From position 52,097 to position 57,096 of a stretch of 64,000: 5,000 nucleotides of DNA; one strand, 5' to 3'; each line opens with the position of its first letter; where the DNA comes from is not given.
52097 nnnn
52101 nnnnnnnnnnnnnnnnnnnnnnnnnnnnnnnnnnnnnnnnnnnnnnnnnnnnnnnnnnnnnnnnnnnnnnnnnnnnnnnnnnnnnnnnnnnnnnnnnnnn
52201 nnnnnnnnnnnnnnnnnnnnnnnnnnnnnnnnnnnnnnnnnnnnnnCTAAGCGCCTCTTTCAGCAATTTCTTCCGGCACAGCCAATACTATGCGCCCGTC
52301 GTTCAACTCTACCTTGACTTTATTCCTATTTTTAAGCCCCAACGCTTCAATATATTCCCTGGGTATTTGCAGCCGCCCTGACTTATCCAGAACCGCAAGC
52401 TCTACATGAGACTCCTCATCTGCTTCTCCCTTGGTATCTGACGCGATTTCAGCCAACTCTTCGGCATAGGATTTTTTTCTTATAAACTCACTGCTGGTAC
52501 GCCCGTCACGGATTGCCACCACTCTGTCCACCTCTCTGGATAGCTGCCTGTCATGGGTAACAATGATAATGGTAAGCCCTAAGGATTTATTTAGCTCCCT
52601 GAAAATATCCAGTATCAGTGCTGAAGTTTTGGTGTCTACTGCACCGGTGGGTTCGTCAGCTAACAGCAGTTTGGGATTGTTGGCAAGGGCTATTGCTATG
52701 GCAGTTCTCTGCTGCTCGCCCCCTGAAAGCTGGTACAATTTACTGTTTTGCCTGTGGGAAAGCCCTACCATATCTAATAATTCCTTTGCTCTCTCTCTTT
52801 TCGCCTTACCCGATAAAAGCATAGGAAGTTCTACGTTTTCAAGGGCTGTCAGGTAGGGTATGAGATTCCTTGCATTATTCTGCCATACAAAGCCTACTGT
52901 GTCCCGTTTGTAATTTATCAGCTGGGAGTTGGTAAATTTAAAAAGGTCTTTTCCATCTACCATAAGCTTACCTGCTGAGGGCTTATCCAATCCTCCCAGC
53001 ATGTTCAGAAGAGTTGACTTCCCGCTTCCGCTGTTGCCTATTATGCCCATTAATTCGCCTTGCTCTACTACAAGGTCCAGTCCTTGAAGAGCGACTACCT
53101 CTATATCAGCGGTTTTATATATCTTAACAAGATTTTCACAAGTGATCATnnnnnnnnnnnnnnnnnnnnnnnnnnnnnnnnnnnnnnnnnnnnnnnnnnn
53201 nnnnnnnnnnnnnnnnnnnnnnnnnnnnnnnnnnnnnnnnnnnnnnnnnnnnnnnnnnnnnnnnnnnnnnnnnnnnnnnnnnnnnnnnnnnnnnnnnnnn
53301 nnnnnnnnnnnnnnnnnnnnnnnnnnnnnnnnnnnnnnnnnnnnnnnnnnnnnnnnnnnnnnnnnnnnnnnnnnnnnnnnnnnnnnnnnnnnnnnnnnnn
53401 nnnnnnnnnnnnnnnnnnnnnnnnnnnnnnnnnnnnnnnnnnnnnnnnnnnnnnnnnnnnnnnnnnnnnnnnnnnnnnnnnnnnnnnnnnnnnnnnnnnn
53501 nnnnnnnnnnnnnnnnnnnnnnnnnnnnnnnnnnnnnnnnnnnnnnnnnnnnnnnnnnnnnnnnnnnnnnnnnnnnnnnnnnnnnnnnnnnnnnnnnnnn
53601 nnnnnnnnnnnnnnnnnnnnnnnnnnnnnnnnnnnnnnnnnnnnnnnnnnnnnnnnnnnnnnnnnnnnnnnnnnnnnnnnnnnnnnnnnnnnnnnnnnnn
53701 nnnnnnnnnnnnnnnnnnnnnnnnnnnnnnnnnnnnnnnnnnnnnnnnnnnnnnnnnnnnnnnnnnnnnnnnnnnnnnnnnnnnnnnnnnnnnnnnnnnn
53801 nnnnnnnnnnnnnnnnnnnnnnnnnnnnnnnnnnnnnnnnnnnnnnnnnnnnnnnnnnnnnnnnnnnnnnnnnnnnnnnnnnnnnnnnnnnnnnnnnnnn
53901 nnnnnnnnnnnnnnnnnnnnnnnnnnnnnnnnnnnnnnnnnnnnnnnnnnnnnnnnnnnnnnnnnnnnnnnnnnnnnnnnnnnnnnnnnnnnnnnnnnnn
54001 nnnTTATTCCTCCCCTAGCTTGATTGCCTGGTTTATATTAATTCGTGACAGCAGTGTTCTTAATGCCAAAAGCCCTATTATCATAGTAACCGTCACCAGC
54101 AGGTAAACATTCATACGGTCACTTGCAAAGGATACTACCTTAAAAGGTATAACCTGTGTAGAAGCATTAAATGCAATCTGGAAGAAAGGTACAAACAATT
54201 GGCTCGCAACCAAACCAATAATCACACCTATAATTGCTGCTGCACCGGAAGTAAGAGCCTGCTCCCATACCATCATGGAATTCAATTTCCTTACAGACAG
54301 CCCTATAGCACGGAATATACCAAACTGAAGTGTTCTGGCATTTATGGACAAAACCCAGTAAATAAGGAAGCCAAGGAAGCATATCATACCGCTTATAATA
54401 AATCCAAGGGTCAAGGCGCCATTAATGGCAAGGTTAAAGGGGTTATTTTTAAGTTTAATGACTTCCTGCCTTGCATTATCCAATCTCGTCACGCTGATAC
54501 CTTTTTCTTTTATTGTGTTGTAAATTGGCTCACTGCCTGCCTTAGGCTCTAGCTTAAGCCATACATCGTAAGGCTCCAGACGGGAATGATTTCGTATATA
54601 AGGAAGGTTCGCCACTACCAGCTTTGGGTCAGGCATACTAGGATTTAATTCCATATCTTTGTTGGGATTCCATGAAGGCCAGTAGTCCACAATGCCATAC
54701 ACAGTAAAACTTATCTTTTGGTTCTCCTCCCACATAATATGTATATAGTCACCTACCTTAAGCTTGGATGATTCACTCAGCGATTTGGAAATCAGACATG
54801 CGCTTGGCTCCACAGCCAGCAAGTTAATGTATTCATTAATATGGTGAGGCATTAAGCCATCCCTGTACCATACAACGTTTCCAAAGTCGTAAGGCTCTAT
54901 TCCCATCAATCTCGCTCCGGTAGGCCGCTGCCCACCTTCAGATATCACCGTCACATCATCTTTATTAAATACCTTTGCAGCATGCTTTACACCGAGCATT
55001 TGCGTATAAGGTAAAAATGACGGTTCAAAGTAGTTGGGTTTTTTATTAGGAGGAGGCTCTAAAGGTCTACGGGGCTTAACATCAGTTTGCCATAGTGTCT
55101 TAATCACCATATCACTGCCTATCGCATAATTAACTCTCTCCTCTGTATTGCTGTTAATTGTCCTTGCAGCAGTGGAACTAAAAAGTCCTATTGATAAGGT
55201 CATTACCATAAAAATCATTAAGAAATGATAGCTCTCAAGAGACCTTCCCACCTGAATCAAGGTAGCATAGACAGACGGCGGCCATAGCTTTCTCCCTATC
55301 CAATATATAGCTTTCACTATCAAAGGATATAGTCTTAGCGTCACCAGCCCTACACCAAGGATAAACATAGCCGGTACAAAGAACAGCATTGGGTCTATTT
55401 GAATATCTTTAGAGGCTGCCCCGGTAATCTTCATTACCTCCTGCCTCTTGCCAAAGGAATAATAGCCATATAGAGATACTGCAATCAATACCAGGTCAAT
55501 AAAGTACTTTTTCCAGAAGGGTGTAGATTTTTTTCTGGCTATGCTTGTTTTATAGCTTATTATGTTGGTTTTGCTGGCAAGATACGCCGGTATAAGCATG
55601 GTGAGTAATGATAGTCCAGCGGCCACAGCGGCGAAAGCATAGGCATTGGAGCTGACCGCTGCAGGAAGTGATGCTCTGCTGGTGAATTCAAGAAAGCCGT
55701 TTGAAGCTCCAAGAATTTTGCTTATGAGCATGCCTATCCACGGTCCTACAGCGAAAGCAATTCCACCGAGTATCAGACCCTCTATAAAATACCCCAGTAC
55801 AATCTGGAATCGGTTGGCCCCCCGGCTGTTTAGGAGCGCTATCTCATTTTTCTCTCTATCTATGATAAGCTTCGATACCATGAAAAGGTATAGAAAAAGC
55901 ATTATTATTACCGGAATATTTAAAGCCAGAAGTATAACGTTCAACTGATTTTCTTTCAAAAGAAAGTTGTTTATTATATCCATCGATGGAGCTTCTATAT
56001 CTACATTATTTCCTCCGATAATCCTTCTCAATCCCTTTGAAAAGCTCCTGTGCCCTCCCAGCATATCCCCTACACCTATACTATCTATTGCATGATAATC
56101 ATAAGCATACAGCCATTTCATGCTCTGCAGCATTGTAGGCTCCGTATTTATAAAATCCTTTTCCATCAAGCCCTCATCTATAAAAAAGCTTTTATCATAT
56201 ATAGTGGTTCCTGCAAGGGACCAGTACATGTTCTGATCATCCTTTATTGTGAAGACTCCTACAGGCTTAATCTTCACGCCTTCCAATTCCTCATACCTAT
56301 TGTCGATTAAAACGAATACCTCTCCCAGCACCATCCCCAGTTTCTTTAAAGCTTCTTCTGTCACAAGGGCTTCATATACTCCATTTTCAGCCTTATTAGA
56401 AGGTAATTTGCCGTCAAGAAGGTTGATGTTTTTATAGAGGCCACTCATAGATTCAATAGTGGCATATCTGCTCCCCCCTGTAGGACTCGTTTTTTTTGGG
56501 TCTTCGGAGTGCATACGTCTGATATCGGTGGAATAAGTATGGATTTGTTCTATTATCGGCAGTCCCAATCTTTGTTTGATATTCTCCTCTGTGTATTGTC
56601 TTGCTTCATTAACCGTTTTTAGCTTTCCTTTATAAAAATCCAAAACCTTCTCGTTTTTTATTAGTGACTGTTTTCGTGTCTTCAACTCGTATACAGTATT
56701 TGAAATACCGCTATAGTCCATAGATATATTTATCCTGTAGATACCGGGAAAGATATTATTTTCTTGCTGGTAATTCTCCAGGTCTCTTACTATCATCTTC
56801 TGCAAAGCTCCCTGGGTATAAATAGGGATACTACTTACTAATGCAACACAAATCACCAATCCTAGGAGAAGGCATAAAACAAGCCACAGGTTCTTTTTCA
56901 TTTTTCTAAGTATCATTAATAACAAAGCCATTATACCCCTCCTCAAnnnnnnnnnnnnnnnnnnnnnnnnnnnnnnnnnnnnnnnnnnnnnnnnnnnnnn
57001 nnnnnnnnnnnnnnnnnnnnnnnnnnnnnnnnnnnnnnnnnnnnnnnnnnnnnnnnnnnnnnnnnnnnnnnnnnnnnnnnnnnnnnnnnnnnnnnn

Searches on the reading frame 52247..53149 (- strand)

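Call 51: search_protein_families(library=pfam, proteins=[window:52247-53149:-], max_evalue=0.00001)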
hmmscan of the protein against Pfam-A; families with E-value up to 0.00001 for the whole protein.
window:52247-53149:- (300 aa): 3 families
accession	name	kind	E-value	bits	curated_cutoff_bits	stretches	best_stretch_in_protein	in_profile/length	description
PF00005.33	ABC_tran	-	6.8e-34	117.8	25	1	21-168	1-136/137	ABC transporter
PF13304.12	AAA_21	-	1.6e-06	28.9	27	0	128-200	225-299/304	AAA domain, putative AbiEii toxin, Type IV TA system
PF02463.25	SMC_N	-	2.3e-06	27.6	40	0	33-215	26-213/220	RecF/RecN/SMC N terminal domain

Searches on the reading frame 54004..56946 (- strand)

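Call 51: search_protein_families(library=pfam, proteins=[window:54004-56946:-], max_evalue=0.00001)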
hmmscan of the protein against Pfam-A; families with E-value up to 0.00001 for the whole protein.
window:54004-56946:- (980 aa): 2 families
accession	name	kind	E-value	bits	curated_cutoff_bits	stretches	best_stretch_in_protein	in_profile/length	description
PF02687.27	FtsX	-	1.8e-15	57.5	25.5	2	849-966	4-116/120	FtsX-like permease C-terminal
PF12704.14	MacB_PCD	-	3.5e-09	37.7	27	0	580-808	4-200/207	MacB-like periplasmic core domain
